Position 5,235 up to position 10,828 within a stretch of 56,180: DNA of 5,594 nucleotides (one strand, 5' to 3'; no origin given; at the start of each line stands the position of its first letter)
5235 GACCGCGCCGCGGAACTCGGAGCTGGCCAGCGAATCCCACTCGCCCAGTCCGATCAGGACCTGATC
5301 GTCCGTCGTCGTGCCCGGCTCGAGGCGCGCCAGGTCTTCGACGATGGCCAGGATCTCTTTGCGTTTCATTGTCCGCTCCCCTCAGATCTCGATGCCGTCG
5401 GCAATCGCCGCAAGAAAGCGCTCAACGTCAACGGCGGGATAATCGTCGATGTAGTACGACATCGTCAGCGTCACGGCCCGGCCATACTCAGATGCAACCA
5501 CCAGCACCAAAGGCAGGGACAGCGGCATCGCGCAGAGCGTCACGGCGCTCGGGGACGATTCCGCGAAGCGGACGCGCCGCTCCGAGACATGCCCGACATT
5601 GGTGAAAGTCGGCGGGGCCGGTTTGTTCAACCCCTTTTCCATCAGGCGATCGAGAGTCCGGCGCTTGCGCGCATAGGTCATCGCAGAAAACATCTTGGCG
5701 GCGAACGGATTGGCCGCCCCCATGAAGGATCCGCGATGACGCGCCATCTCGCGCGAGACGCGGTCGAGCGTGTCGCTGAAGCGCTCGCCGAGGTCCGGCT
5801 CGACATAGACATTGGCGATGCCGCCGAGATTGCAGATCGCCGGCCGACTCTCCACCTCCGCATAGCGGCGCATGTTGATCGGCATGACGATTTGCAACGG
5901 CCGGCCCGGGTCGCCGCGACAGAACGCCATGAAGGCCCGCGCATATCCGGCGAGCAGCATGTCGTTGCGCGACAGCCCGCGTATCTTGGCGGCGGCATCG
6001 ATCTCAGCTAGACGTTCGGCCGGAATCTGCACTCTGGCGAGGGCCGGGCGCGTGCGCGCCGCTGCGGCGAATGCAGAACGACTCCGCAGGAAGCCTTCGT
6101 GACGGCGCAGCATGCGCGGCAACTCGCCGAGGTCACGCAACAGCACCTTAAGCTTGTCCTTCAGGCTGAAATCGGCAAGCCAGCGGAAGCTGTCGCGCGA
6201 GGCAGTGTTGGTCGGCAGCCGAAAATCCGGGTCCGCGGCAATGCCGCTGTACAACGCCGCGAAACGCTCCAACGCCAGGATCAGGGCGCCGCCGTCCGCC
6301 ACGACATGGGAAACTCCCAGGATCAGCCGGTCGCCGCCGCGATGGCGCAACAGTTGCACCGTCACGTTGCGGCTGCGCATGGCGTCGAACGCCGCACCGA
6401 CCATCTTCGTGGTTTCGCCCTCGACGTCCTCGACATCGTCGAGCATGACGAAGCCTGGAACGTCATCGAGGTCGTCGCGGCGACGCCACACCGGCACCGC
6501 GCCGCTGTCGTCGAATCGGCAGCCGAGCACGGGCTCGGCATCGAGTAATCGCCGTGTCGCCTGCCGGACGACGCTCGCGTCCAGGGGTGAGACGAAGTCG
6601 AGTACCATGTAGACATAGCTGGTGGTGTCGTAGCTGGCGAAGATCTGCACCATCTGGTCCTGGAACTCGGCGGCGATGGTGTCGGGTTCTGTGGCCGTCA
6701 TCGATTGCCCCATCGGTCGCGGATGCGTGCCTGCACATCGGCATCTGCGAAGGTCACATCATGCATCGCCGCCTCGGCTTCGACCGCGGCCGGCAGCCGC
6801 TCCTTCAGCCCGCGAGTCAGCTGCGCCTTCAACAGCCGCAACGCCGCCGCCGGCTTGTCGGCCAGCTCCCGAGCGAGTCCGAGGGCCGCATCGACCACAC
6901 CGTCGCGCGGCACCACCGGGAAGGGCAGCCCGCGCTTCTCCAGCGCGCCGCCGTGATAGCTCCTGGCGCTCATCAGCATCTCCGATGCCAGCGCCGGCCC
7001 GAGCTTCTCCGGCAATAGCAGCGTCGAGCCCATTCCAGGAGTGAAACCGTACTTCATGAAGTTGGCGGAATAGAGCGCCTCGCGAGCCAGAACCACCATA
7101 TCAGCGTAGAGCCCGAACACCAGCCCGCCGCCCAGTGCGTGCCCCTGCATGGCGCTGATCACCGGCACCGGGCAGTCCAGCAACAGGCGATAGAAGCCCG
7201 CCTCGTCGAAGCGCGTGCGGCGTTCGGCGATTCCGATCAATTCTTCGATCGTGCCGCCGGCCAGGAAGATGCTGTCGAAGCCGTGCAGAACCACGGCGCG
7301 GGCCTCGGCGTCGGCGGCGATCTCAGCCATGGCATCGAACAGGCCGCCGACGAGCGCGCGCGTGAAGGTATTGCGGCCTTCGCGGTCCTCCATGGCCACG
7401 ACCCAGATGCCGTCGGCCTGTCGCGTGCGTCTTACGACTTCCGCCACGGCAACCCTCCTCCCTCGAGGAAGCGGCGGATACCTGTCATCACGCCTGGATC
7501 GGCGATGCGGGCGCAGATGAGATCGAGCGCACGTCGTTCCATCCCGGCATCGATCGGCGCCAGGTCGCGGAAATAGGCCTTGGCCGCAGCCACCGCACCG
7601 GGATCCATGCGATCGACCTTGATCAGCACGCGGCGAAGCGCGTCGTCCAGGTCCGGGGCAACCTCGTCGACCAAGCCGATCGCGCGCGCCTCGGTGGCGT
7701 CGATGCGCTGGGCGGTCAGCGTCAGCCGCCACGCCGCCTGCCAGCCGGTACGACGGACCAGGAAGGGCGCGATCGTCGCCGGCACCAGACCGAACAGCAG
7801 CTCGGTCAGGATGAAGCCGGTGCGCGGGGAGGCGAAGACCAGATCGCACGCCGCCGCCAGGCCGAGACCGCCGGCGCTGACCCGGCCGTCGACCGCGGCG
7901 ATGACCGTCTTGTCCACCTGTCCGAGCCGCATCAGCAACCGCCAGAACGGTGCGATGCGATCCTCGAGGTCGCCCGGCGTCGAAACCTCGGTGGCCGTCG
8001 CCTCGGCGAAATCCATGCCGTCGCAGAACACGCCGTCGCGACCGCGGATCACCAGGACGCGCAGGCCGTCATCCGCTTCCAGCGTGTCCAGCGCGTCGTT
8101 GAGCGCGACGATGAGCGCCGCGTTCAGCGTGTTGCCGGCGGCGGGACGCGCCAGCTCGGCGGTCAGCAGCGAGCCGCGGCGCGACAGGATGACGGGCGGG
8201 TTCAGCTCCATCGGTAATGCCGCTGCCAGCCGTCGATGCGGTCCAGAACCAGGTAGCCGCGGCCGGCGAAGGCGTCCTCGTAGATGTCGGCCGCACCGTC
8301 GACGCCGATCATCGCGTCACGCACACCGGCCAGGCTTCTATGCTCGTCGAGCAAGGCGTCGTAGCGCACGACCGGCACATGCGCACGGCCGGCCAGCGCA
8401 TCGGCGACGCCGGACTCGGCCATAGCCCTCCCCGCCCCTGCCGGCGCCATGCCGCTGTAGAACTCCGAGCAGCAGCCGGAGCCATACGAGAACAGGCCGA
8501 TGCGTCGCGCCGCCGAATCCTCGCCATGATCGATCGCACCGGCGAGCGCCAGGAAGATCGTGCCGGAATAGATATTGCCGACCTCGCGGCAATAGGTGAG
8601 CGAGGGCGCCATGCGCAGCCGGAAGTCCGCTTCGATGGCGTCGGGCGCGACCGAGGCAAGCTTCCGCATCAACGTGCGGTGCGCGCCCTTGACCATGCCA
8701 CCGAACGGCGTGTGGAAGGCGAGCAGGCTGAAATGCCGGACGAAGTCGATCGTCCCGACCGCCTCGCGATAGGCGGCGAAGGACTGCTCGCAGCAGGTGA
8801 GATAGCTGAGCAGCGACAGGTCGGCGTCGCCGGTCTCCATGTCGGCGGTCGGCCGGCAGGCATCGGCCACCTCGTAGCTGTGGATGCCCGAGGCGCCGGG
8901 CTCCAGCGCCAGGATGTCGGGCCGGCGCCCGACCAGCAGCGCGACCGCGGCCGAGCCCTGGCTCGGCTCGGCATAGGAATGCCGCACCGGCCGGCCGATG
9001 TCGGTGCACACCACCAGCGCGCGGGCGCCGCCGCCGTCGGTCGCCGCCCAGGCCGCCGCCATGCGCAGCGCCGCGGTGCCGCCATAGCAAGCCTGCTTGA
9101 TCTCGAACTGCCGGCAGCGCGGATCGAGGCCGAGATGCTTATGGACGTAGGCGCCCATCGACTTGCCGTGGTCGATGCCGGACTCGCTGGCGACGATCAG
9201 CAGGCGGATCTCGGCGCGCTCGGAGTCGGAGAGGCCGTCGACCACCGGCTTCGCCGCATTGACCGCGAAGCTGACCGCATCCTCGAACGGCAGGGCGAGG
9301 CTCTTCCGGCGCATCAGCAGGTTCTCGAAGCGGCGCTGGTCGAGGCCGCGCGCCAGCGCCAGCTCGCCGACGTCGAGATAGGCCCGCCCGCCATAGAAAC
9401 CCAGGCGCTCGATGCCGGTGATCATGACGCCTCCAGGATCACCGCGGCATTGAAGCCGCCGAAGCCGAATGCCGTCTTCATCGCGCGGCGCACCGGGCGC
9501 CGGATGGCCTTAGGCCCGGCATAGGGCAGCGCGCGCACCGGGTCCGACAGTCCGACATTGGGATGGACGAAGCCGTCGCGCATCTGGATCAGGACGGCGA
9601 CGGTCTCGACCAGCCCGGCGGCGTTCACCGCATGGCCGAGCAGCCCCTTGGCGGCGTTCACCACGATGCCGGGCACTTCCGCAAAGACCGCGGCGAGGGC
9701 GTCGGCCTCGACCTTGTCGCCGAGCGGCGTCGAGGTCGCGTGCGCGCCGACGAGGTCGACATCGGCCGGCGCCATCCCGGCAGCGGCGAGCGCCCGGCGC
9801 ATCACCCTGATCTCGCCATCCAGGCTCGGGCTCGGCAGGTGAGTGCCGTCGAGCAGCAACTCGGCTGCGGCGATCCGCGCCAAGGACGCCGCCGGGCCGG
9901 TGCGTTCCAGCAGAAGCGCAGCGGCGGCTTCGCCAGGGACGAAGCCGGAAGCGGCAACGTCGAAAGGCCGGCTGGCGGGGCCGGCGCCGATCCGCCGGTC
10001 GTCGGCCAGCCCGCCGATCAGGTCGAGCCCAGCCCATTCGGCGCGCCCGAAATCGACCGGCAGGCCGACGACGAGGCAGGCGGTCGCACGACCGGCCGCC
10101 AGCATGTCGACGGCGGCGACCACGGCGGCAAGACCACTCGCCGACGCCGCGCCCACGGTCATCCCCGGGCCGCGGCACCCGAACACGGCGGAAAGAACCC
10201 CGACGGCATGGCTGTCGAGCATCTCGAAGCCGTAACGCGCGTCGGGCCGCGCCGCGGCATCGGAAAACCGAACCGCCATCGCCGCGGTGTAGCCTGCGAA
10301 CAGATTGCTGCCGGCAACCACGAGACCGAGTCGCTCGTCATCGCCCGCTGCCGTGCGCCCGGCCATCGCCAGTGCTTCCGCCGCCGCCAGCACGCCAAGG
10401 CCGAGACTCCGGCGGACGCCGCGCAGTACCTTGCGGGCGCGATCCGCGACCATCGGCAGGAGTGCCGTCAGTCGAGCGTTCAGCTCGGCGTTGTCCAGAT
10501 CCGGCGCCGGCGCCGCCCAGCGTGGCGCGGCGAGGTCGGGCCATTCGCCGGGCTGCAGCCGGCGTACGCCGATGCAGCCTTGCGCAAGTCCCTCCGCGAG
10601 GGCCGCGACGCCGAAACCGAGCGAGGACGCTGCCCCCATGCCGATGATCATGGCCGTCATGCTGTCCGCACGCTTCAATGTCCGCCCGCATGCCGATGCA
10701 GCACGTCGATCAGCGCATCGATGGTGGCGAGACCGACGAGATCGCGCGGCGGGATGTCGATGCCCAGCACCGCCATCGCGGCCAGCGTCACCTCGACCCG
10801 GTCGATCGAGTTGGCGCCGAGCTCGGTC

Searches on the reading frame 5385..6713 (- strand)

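Call 30: search_protein_families(library=pfam, proteins=[window:5385-6713:-], max_evalue=0.00001)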
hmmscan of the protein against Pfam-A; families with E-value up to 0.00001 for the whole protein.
window:5385-6713:- (443 aa): 0 families

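Call 50: search_protein_families(library=pfam, proteins=[window:5385-6713:-], max_evalue=0.001)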
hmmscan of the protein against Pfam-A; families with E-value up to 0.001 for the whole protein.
window:5385-6713:- (443 aa): 0 families

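Call 78: search_protein_families(library=ncbifam, proteins=[window:5385-6713:-], max_evalue=0.001)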
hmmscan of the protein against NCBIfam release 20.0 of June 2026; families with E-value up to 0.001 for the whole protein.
window:5385-6713:- (443 aa): 3 families
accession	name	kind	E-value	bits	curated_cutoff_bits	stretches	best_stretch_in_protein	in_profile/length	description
TIGR02946.1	acyl_WS_DGAT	subfamily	4.3e-05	22.6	309.95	1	134-347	135-360/453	wax ester/triacylglycerol synthase family O-acyltransferase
NF006788.0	PRK09294.1-2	equivalog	0.00018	20.4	539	1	23-152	15-141/422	phthiocerol/phthiodiolone dimycocerosyl transferase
NF004282.0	PRK05691.1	subfamily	0.00061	15.9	4090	1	36-207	2816-2993/4334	non-ribosomal peptide synthase/polyketide synthase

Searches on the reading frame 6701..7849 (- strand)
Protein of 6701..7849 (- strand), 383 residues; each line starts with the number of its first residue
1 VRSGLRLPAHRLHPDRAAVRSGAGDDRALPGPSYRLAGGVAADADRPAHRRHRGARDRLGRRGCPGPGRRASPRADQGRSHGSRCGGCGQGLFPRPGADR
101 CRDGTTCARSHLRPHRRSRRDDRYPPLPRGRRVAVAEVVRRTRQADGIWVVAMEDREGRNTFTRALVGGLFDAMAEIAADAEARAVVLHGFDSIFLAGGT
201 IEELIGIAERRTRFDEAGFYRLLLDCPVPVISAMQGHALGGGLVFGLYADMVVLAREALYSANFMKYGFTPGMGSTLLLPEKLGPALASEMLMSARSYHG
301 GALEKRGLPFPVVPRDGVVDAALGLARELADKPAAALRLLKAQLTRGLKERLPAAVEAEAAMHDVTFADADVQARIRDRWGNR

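Call 30: search_protein_families(library=pfam, proteins=[window:6701-7849:-], max_evalue=0.00001)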
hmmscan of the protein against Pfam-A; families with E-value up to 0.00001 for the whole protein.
window:6701-7849:- (383 aa): 2 families
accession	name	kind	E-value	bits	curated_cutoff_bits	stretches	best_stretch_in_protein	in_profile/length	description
PF00378.25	ECH_1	-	2.3e-55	188.1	27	1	145-373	3-234/251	Enoyl-CoA hydratase/isomerase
PF16113.10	ECH_2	-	1.6e-10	41.4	27.2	1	153-328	6-187/335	Enoyl-CoA hydratase/isomerase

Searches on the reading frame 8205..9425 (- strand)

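Call 30: search_protein_families(library=pfam, proteins=[window:8205-9425:-], max_evalue=0.00001)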
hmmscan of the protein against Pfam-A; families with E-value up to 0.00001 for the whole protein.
window:8205-9425:- (407 aa): 3 families
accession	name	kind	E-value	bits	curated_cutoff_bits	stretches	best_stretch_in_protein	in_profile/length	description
PF08540.16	HMG_CoA_synt_C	-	4.3e-13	50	25.1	1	265-326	137-200/280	Hydroxymethylglutaryl-coenzyme A synthase C terminal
PF01154.23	HMG_CoA_synt_N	-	1.1e-08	35.6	25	1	4-167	6-171/174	Hydroxymethylglutaryl-coenzyme A synthase N terminal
PF00195.25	Chal_sti_synt_N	-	6.7e-07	29.4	27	1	51-144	100-191/225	Chalcone and stilbene synthases, N-terminal domain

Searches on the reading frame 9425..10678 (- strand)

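Call 30: search_protein_families(library=pfam, proteins=[window:9425-10678:-], max_evalue=0.00001)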
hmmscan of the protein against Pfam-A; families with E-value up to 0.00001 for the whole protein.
window:9425-10678:- (418 aa): 2 families
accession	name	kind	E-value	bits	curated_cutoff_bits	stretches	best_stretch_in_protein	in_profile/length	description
PF02801.28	Ketoacyl-synt_C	-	1.3e-26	93.4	20.8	1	267-377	2-118/119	Beta-ketoacyl synthase, C-terminal domain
PF00109.32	ketoacyl-synt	-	3.6e-24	86.2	20.8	1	10-260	5-249/252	Beta-ketoacyl synthase, N-terminal domain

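Call 78: search_protein_families(library=ncbifam, proteins=[window:9425-10678:-], max_evalue=0.001)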
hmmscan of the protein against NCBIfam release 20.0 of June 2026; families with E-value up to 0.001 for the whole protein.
window:9425-10678:- (418 aa): 19 families
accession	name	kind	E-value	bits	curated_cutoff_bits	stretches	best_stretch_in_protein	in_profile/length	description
NF005490.0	PRK07103.1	equivalog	1.3e-93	314.4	445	1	8-417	5-412/414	polyketide beta-ketoacyl:acyl carrier protein synthase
TIGR03150.1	fabF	equivalog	6.4e-51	173.3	493.75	1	10-415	4-406/407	beta-ketoacyl-ACP synthase II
NF004970.0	PRK06333.1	subfamily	2.8e-47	161.5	525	1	10-416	7-420/424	beta-ketoacyl-ACP synthase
NF005589.0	PRK07314.1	subfamily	2.3e-45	155.1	387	1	10-416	7-410/413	beta-ketoacyl-ACP synthase II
NF006274.0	PRK08439.1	equivalog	1.4e-40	139.4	621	1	12-415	7-403/406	beta-ketoacyl-ACP synthase II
NF058662.1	cispenta_AmcF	equivalog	2.9e-34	118.7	325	1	152-416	103-368/369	cispentacin biosynthesis acyltransferase subunit AmcF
NF006618.0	PRK09185.1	subfamily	2.1e-33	115.9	407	1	112-416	93-391/394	beta-ketoacyl-ACP synthase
NF005076.0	PRK06501.1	equivalog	2.2e-33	115.8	629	1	160-416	156-421/425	beta-ketoacyl-ACP synthase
NF005916.1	PRK07910.1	equivalog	4.9e-30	104.8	560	1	171-415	163-415/418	KasA/KasB family beta-ketoacyl-ACP synthase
NF004618.0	PRK05952.1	equivalog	2.5e-28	99.1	455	1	163-416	131-381/384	beta-ketoacyl-ACP synthase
NF005935.0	PRK07967.1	equivalog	4.9e-28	98.1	630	1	9-416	4-402/406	beta-ketoacyl-ACP synthase I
NF006587.0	PRK09116.1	equivalog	3e-27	95.4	470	1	11-416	6-405/408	beta-ketoacyl-ACP synthase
NF045894.1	PKS_plus_SDR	equivalog_domain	7.5e-24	83.5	1740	1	142-417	136-426/1515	type I polyketide synthase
NF041183.1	Pks2_ls1_myc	equivalog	3.6e-23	80.5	2400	1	145-377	138-372/2086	sulfolipid-1 biosynthesis phthioceranic/hydroxyphthioceranic acid synthase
NF006434.0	PRK08722.1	equivalog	8.7e-23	80.8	759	1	159-415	144-411/414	beta-ketoacyl-ACP synthase II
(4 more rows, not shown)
